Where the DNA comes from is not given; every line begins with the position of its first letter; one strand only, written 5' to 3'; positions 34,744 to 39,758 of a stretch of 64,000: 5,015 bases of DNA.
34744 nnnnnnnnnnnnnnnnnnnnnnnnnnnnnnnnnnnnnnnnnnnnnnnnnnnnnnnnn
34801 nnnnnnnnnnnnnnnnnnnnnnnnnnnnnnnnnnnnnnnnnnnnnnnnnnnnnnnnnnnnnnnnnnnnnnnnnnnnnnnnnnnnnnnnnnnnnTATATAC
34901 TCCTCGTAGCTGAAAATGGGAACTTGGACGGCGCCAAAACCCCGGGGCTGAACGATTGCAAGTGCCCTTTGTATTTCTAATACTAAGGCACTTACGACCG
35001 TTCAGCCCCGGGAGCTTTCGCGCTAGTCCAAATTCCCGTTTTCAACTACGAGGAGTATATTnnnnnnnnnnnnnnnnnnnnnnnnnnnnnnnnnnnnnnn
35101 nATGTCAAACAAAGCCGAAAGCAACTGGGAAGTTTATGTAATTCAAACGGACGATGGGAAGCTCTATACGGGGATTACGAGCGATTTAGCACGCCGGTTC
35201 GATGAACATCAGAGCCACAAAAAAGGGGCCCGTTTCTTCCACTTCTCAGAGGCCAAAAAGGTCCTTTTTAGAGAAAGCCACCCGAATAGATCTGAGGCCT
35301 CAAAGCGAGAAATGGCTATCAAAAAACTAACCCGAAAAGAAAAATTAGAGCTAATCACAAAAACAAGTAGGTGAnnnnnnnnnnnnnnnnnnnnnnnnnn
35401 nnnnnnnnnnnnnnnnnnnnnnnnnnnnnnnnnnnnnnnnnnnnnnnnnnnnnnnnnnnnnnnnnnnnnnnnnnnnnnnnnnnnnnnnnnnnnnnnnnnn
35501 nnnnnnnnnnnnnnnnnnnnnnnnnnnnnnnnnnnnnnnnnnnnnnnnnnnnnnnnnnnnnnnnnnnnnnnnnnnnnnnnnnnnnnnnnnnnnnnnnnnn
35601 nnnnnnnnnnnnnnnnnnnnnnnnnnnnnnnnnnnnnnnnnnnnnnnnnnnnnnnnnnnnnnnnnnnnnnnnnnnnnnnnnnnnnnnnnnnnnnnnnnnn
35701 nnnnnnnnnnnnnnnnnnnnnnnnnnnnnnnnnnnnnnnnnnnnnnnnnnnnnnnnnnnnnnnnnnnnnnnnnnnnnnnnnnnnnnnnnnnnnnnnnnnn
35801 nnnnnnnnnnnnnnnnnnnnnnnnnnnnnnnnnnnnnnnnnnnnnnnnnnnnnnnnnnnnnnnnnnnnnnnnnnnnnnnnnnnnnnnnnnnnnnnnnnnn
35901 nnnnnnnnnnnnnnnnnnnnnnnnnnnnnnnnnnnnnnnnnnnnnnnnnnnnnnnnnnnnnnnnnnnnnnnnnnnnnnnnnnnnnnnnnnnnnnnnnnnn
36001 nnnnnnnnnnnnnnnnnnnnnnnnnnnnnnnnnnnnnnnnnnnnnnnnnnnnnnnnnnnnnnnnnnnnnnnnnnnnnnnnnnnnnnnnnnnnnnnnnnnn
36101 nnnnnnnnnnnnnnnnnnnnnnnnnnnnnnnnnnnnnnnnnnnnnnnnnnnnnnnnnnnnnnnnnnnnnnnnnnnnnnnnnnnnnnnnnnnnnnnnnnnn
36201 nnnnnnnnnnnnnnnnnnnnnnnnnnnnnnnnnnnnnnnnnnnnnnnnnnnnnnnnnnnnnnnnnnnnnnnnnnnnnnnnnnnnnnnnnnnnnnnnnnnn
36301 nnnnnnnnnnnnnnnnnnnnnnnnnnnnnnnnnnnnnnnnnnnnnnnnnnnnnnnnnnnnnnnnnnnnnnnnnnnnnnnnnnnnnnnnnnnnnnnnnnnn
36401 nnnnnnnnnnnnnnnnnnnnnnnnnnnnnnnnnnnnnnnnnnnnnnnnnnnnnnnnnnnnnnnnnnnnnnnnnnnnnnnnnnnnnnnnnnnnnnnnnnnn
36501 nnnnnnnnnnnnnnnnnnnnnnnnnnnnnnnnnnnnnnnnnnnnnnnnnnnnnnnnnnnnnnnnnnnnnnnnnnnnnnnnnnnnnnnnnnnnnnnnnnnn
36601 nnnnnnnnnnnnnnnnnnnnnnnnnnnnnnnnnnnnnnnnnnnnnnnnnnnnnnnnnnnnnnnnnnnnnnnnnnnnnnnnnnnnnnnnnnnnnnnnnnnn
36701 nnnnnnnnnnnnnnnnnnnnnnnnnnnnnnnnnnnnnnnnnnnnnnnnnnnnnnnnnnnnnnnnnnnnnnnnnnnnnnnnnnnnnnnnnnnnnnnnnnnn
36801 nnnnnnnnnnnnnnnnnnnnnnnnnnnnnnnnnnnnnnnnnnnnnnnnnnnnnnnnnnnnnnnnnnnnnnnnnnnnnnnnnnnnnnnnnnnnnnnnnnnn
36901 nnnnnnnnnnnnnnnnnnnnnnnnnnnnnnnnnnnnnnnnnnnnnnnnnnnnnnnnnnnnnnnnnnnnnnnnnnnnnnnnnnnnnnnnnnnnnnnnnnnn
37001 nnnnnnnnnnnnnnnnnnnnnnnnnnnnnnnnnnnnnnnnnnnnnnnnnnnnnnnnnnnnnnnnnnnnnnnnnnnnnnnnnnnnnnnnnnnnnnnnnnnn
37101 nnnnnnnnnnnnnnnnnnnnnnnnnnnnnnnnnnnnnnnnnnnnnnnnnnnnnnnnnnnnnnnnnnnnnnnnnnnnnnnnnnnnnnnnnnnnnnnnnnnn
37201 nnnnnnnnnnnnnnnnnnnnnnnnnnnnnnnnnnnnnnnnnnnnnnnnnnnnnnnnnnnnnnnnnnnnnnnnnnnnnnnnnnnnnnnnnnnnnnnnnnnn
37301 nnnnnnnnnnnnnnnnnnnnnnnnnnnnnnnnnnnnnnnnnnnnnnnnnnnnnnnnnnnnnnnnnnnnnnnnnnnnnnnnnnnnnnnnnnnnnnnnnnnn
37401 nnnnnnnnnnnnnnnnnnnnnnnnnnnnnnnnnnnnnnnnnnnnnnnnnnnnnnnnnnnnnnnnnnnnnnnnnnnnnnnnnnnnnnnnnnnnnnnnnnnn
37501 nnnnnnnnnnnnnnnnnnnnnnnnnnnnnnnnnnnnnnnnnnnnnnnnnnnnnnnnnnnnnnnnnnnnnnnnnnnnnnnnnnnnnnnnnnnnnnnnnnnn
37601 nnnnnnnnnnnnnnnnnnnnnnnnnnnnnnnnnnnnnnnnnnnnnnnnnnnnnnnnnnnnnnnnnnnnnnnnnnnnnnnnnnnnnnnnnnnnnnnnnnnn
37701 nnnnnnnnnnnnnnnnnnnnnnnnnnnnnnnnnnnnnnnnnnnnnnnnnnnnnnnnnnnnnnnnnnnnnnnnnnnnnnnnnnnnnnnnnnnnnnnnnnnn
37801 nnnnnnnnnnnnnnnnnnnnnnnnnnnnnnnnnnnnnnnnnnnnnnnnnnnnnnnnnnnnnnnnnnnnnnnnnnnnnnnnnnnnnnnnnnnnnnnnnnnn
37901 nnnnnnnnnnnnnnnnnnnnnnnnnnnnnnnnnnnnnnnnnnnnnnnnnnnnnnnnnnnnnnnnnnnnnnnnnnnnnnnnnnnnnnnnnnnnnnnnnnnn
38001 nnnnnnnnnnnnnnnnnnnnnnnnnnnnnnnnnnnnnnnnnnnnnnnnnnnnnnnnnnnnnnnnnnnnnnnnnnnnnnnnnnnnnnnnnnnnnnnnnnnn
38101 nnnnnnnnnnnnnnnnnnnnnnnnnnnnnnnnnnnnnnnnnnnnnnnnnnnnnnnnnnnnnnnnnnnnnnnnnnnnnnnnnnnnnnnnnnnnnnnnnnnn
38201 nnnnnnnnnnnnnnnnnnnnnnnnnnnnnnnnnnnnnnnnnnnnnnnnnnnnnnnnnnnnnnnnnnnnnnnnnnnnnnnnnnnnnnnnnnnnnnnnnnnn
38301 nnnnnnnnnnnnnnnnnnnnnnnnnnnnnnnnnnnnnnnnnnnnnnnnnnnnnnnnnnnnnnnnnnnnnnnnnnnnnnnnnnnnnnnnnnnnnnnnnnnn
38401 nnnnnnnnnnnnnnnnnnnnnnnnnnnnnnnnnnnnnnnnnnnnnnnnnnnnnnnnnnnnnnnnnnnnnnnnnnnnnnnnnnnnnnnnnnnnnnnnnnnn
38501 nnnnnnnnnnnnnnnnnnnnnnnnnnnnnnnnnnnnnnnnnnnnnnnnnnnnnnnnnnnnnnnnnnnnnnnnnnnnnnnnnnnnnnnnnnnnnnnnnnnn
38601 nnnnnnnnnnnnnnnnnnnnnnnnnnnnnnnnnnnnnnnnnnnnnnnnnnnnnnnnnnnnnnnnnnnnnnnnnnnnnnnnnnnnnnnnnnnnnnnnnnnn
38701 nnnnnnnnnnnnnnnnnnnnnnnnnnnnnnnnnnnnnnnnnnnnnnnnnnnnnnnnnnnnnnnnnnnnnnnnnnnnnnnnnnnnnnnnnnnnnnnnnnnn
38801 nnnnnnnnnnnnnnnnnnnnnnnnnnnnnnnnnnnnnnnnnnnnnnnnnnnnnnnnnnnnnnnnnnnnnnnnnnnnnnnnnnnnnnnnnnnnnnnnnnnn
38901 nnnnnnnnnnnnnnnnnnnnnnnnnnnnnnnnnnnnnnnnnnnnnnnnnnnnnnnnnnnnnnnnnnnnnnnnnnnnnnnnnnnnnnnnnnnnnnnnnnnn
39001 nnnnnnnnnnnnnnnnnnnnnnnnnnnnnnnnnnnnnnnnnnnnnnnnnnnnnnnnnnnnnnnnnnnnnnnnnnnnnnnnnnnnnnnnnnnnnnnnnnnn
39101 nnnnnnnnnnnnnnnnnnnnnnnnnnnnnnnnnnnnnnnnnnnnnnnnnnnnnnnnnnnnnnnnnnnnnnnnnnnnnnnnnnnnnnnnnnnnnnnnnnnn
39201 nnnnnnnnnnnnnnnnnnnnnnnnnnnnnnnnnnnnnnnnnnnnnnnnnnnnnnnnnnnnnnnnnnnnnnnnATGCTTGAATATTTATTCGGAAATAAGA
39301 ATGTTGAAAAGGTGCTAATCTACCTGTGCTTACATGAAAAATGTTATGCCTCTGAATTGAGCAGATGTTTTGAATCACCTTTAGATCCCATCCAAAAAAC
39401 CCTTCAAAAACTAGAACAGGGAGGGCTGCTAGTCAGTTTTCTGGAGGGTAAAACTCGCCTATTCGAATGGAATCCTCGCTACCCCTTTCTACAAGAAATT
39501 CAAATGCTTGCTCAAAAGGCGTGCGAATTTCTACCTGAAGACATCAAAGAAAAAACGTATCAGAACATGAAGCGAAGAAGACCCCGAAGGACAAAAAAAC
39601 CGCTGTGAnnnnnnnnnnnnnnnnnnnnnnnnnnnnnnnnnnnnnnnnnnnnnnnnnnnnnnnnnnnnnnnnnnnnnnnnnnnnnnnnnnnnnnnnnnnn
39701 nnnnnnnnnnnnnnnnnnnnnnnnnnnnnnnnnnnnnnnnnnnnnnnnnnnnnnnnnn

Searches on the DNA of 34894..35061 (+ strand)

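Call 82: search_dna_similar(query=window:34894-35061:+, collection=plasmids, mode=distant, max_evalue=0.001, max_rows=10)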
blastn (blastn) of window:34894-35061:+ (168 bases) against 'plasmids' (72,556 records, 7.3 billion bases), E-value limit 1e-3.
No match.
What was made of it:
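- Tried and rejected: The plasmid database gave no match (call 82).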

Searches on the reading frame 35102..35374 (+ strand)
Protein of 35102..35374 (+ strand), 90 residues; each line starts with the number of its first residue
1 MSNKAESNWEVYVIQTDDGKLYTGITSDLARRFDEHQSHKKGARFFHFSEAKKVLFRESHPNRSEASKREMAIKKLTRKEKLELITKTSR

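Call 77: search_protein_families(library=pfam, proteins=[window:35102-35374:+], max_evalue=0.01)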
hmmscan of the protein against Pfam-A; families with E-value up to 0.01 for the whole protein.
window:35102-35374:+ (90 aa): 1 family
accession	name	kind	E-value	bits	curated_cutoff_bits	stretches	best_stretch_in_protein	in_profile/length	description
PF01541.30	GIY-YIG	-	1.4e-14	54.6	22.6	1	9-81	2-76/78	GIY-YIG catalytic domain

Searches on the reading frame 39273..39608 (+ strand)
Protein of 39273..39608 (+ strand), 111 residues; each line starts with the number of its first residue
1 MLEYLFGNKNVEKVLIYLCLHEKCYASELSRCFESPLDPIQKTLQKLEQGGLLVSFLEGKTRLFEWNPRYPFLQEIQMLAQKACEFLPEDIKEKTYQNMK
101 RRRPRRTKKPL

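Call 77: search_protein_families(library=pfam, proteins=[window:39273-39608:+], max_evalue=0.01)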
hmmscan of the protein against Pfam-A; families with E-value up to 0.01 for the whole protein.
window:39273-39608:+ (111 aa): 1 family
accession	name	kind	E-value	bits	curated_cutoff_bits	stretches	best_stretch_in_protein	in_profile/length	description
PF12840.13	HTH_20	-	0.007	16.8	27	0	16-54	9-49/51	Helix-turn-helix domain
